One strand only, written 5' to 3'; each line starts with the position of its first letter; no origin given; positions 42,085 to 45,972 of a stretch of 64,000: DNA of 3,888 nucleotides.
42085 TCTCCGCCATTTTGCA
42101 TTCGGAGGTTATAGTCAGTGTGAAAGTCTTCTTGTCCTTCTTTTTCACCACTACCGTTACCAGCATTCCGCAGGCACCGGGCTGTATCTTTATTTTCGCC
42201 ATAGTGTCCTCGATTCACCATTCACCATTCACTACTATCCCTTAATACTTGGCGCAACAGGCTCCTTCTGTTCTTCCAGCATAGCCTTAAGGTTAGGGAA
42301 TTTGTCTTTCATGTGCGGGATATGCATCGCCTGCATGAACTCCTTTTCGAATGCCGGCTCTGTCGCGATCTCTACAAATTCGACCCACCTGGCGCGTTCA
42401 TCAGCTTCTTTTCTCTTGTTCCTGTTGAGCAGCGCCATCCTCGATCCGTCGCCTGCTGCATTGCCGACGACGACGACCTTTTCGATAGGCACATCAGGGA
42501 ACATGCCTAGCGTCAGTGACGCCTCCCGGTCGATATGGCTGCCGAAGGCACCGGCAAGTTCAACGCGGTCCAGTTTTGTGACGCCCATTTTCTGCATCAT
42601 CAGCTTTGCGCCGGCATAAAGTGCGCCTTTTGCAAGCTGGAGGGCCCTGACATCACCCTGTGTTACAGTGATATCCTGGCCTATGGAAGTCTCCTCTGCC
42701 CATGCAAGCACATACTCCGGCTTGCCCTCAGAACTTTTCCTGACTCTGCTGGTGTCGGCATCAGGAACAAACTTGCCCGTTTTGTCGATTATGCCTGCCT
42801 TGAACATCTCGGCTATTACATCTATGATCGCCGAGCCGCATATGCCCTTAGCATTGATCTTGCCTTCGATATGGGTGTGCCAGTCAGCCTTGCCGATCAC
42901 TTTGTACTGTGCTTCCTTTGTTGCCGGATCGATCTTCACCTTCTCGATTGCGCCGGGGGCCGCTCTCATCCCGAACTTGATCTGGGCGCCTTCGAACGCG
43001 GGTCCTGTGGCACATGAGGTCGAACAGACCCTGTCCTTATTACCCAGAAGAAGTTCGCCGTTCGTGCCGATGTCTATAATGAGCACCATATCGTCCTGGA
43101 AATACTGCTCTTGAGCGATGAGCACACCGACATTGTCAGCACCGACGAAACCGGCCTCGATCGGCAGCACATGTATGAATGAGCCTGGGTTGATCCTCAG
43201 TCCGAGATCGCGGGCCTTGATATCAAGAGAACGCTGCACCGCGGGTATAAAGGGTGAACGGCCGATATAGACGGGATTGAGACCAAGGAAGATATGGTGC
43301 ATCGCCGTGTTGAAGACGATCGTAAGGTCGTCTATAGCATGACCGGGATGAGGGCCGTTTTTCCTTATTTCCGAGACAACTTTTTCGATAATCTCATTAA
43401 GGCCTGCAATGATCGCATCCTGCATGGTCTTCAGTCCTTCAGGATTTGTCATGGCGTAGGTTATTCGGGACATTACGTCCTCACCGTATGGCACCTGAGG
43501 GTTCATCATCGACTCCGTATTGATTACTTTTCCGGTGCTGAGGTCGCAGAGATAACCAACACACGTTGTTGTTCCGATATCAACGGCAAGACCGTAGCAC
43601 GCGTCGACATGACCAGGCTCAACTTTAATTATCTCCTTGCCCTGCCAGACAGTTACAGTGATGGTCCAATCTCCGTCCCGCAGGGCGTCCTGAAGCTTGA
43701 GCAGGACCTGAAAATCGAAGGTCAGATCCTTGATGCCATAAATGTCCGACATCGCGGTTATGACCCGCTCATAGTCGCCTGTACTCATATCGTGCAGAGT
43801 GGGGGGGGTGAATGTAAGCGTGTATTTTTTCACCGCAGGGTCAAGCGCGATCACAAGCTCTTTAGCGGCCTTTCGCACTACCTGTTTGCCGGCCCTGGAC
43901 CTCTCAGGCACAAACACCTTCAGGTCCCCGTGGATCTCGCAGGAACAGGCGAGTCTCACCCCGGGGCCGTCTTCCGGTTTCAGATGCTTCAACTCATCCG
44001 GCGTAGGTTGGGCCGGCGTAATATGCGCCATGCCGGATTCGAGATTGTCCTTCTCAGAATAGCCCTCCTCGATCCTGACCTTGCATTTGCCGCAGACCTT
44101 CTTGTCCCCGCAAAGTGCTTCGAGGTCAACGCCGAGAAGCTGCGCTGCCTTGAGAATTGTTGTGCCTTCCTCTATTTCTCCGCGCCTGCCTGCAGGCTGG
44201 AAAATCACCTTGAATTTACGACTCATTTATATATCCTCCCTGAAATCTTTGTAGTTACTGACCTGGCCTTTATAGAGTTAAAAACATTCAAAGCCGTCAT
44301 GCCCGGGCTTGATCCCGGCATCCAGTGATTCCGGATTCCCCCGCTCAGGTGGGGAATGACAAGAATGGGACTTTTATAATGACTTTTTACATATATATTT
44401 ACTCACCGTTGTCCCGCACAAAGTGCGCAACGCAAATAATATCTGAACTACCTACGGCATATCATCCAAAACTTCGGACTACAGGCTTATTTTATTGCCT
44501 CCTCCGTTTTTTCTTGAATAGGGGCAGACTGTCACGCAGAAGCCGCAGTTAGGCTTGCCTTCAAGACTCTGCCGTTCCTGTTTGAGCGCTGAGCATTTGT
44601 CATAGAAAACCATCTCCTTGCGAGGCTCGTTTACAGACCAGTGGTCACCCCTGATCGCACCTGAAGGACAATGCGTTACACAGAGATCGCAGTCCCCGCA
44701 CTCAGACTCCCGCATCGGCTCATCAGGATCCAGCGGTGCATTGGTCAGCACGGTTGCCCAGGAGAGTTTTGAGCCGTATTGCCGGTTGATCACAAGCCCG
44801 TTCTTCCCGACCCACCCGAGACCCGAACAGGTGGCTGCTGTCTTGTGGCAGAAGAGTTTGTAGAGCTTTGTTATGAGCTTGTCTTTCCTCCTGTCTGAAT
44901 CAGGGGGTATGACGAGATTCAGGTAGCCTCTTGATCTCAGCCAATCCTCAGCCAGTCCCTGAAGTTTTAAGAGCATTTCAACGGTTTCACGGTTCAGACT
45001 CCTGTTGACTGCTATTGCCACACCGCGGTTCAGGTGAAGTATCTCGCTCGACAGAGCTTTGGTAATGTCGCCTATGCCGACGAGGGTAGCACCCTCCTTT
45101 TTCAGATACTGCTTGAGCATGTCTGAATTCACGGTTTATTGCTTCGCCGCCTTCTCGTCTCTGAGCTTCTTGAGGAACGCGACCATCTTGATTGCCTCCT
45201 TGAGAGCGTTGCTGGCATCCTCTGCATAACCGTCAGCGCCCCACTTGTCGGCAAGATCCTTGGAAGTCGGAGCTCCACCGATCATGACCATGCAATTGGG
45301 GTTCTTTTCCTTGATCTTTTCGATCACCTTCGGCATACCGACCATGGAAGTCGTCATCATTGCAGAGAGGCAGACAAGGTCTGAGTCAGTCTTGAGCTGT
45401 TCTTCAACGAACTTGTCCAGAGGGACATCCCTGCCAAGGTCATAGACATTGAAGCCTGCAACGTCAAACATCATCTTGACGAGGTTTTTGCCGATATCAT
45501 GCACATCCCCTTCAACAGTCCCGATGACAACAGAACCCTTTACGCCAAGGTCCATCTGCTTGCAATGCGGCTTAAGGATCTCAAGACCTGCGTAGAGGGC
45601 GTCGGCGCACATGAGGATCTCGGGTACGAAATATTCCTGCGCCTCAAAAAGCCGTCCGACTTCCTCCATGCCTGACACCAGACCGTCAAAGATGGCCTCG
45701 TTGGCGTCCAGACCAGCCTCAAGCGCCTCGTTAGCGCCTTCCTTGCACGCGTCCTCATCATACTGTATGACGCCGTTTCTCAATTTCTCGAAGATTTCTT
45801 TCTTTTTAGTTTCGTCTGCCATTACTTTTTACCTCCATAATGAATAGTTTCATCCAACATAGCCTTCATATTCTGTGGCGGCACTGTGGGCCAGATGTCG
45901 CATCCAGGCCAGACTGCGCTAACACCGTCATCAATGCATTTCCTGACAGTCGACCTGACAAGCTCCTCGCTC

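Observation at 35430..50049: Supercluster joining corrinoid/Zn-thiol methyltransferases, two HdrDE/DsrMK-like modules and CoM-type sulfonate biosynthesis genes in a bacterium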

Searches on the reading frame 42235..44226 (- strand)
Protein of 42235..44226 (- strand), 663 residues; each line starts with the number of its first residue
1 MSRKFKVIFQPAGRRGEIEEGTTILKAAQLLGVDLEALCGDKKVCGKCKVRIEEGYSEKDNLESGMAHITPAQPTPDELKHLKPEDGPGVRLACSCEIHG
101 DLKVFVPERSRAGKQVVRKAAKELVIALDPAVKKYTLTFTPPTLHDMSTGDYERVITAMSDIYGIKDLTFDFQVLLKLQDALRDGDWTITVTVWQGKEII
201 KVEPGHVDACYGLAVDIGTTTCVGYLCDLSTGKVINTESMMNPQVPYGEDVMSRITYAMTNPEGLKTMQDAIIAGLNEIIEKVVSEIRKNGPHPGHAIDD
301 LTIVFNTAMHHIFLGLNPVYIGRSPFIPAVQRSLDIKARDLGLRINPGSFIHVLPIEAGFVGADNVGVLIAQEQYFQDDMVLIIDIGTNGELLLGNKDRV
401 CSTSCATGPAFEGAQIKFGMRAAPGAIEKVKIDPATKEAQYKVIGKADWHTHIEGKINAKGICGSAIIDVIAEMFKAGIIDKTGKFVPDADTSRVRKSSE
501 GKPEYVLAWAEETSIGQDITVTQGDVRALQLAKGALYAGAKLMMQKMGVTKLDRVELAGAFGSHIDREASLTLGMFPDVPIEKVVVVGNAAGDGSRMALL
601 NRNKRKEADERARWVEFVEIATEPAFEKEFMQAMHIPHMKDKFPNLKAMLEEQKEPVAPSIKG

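Call 3: search_protein_families(library=pfam, proteins=[window:42235-44226:-], max_evalue=0.01)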
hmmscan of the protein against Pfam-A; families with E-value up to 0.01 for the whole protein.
window:42235-44226:- (663 aa): 4 families
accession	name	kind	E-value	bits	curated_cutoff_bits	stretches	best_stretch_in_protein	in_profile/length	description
PF14574.11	RACo_C_ter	-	8.9e-97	323.7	27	1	380-646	2-260/261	C-terminal domain of RACo the ASKHA domain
PF17651.6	Raco_middle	-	1.5e-52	178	26.8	1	211-373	1-159/163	RACo middle region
PF17650.6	RACo_linker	-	1.8e-22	79.4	26.2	1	123-207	3-84/86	RACo linker region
PF00111.32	Fer2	-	6e-07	29.8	21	1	16-64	10-66/77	2Fe-2S iron-sulfur cluster binding domain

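Call 5: search_protein_families(library=ncbifam, proteins=[window:42235-44226:-], max_evalue=0.001)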
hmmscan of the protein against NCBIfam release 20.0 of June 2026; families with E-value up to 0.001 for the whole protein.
window:42235-44226:- (663 aa): 5 families
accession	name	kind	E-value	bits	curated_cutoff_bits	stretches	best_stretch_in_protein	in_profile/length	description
NF040756.1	corr_regen_AcsV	exception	8.6e-142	473.7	800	1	6-640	1-627/632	corrinoid activation/regeneration protein AcsV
TIGR04270.1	Rama_corrin_act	subfamily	2.4e-33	115.3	500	1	211-652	1-432/534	methylamine methyltransferase corrinoid protein reductive activase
TIGR01941.1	nqrF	equivalog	1.2e-06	27.7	295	1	14-110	42-124/405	NADH:ubiquinone reductase (Na(+)-transporting) subunit F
TIGR02007.1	fdx_isc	equivalog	0.00019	21.6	132.1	1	9-59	11-61/110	ISC system 2Fe-2S type ferredoxin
NF058606.1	GlBtMonoRdsGbcB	equivalog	0.00063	18.7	500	1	4-58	277-330/362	glycine betaine monooxygenase reductase subunit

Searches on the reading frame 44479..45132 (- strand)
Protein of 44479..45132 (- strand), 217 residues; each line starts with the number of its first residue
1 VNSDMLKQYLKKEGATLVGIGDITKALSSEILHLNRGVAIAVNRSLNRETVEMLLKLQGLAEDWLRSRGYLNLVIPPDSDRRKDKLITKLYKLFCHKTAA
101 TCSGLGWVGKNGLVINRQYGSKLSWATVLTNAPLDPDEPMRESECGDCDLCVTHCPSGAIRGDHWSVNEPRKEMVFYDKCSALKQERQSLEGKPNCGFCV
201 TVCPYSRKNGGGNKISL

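Call 4: search_protein_families(library=pfam, proteins=[window:44479-45132:-], max_evalue=0.01)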
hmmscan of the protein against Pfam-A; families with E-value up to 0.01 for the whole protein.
window:44479-45132:- (217 aa): 9 families
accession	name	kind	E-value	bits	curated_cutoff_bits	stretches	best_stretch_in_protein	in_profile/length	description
PF13484.11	Fer4_16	-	4.5e-09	37.4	30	1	144-205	1-65/66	4Fe-4S double cluster binding domain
PF12838.12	Fer4_7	-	1.4e-06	29.1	27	1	145-205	2-50/52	4Fe-4S dicluster domain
PF00037.32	Fer4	-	2.3e-06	27.6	21.1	1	142-161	5-24/24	4Fe-4S binding domain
PF12837.12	Fer4_6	-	1.3e-05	25.3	25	0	145-160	9-24/24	4Fe-4S binding domain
PF13187.11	Fer4_9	-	0.00019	21.8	27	1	133-160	34-52/52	4Fe-4S dicluster domain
PF13183.11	Fer4_8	-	0.00032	21.6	27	0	143-204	3-65/68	4Fe-4S dicluster domain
PF13237.11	Fer4_10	-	0.00061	20.1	25.5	0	143-163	7-31/53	4Fe-4S dicluster domain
PF14697.11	Fer4_21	-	0.00085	19.8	35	0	140-160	36-57/59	4Fe-4S dicluster domain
PF13534.11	Fer4_17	-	0.0059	17.6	22.2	0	144-205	1-58/61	4Fe-4S dicluster domain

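Call 6: search_protein_families(library=ncbifam, proteins=[window:44479-45132:-], max_evalue=0.001)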
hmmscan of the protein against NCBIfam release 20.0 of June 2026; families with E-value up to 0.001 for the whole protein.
window:44479-45132:- (217 aa): 2 families
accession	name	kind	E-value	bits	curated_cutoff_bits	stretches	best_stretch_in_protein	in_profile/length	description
TIGR00276.1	TIGR00276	equivalog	6.5e-18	64.8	200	1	97-208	134-246/337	tRNA epoxyqueuosine(34) reductase QueG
TIGR02486.1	RDH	subfamily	2.7e-16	60.3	160.35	1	96-209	153-282/314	reductive dehalogenase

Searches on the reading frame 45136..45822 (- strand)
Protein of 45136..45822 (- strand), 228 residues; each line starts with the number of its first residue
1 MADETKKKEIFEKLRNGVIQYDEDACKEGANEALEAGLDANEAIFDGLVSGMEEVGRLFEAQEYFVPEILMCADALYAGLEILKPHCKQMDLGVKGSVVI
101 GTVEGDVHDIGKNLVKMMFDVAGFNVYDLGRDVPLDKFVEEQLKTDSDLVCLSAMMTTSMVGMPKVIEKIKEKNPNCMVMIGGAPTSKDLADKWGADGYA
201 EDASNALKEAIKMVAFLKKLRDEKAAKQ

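Call 4: search_protein_families(library=pfam, proteins=[window:45136-45822:-], max_evalue=0.01)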
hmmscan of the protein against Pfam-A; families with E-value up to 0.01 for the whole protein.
window:45136-45822:- (228 aa): 2 families
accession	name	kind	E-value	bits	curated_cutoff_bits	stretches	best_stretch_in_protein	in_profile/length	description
PF02310.24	B12-binding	-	5.1e-26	91.3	32.1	1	97-207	2-120/121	B12 binding domain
PF02607.22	B12-binding_2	-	5.9e-22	78.1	23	1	11-84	2-74/74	B12 binding domain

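Call 6: search_protein_families(library=ncbifam, proteins=[window:45136-45822:-], max_evalue=0.001)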
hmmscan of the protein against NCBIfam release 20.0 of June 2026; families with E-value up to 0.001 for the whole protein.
window:45136-45822:- (228 aa): 14 families
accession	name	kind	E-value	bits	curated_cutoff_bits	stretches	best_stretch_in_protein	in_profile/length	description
TIGR02370.1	pyl_corrinoid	subfamily_domain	6.4e-63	211.7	215.3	1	13-206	1-197/197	methyltransferase cognate corrinoid protein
NF047995.1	corrinoid_MtgC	exception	5.6e-54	182.9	310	1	8-215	2-214/215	glycine betaine-specific corrinoid protein MtgC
NF041607.1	dimeth_corrin_MtbC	equivalog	3.2e-53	180.3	350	1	16-212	3-201/203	dimethylamine corrinoid protein MtbC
NF047996.1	corrin_MtgC_2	exception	1.1e-50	172.1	370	1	8-208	2-204/212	glycine betaine-specific corrinoid protein MtgC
TIGR02082.1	metH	equivalog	5.4e-40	136.9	1010.85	1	3-225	639-862/1182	methionine synthase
NF040655.1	MtaC_Meth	equivalog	4.6e-39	134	420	1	7-222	32-248/253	methanol--corrinoid protein MtaC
NF040669.1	MtaC2_Meth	equivalog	2.3e-38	132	450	1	7-211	39-245/267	methanol--corrinoid protein MtaC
NF007024.0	PRK09490.1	equivalog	3.4e-30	104.6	1497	1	9-223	660-878/1234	methionine synthase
NF002612.0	PRK02261.1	equivalog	3e-12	46.3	110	1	97-184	5-93/148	methylaspartate mutase subunit S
TIGR01501.1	MthylAspMutase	equivalog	2e-09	37.3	135.8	1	97-183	3-90/134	methylaspartate mutase subunit S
NF052513.1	TransRegCarH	equivalog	1.1e-08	34.7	400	1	2-204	75-268/274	HTH-type transcriptional repressor CarH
TIGR00640.1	acid_CoA_mut_C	subfamily_domain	2.3e-06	27.6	57.45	1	98-191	5-99/132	methylmalonyl-CoA mutase C-terminal domain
NF040743.1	ornith_mutase_E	equivalog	0.00011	20.4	800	1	97-207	597-716/730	D-ornithine 4,5-aminomutase subunit OraE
NF006944.0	PRK09426.1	equivalog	0.00015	19.8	876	1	91-215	585-712/721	methylmalonyl-CoA mutase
